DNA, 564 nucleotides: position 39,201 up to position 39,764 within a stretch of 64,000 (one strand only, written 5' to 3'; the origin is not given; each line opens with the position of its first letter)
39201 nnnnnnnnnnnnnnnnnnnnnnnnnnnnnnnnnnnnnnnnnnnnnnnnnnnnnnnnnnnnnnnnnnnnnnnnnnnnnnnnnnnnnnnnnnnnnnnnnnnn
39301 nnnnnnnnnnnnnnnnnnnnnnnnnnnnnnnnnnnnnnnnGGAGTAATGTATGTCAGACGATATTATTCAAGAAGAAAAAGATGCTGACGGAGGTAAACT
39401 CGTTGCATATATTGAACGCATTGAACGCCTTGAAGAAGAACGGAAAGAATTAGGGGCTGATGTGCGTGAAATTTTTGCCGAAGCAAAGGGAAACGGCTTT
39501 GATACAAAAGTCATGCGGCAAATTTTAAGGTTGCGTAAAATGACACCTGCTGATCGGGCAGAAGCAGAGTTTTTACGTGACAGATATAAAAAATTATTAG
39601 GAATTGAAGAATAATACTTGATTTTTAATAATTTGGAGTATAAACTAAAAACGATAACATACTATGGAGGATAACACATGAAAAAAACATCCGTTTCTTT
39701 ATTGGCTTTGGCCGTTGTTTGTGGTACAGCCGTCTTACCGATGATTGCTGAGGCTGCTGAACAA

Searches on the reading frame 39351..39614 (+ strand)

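Call 71: search_protein_families(library=pfam, proteins=[window:39351-39614:+], max_evalue=0.001)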
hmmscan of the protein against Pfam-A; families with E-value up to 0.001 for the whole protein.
window:39351-39614:+ (87 aa): 1 family
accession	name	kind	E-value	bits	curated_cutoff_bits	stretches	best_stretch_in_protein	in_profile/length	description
PF10073.14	GapR_DNA-bd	-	1.1e-28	99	22.6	1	16-84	4-72/72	GapR-like, DNA-binding domain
